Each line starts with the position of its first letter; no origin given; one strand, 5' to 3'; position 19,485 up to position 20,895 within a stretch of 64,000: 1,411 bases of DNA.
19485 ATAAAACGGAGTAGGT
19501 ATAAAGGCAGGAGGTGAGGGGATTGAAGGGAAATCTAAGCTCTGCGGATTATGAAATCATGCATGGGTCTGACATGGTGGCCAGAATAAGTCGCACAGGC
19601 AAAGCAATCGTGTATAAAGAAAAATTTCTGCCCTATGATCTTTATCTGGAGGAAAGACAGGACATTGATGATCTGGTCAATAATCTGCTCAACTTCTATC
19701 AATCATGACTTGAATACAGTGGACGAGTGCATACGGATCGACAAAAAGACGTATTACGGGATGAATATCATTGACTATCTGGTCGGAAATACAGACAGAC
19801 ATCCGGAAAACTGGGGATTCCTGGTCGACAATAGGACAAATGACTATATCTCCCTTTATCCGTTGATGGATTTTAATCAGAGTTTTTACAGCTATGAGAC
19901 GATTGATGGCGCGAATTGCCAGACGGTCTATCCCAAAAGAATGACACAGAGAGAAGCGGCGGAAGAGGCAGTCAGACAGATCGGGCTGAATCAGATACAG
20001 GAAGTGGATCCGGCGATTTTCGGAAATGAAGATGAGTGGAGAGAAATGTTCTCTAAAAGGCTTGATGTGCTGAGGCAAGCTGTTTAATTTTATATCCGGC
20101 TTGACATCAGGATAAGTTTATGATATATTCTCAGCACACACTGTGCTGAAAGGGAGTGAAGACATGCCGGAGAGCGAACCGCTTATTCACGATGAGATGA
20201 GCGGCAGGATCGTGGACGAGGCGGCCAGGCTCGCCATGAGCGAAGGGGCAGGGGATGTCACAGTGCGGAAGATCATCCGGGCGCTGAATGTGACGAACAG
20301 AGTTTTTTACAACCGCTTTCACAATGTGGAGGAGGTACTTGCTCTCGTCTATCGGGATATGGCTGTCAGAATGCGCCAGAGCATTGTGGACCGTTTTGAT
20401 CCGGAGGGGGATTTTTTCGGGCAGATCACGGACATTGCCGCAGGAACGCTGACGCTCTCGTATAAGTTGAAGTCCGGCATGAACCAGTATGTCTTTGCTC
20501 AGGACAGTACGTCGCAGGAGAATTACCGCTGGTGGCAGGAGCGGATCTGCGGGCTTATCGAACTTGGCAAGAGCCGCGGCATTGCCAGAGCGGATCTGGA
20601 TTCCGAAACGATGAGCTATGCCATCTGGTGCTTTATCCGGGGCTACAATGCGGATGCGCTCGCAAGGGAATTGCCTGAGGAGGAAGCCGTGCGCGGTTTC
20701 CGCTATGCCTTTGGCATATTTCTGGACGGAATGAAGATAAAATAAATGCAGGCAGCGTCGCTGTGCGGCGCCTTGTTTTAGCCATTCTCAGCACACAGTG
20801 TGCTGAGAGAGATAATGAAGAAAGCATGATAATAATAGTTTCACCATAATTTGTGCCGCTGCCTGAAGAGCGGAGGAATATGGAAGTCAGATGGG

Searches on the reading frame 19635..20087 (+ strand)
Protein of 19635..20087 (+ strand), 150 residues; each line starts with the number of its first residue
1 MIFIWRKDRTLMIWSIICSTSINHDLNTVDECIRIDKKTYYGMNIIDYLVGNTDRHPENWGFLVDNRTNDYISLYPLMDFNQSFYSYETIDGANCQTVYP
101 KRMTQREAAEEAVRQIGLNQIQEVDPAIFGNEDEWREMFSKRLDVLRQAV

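Call 79: search_protein_families(library=pfam, proteins=[window:19635-20087:+], max_evalue=0.001)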
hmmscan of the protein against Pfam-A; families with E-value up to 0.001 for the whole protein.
window:19635-20087:+ (150 aa): 2 families
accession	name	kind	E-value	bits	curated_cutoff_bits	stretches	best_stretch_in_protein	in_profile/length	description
PF07804.18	HipA_C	-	0.00021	21.5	30.5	1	35-96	117-170/213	HipA-like C-terminal domain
PF00454.33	PI3_PI4_kinase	-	0.00028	21.3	27.1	1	40-73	134-165/241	Phosphatidylinositol 3- and 4-kinase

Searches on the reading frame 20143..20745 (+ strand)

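Call 79: search_protein_families(library=pfam, proteins=[window:20143-20745:+], max_evalue=0.001)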
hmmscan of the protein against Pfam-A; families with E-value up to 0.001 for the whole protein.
window:20143-20745:+ (200 aa): 2 families
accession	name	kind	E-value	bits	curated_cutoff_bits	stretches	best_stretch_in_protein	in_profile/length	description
PF00440.29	TetR_N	-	2.5e-06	27.6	24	1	23-66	1-44/47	Bacterial regulatory proteins, tetR family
PF16925.10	TetR_C_13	-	0.0001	23.1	27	1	125-175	46-96/109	Tetracyclin repressor-like, C-terminal domain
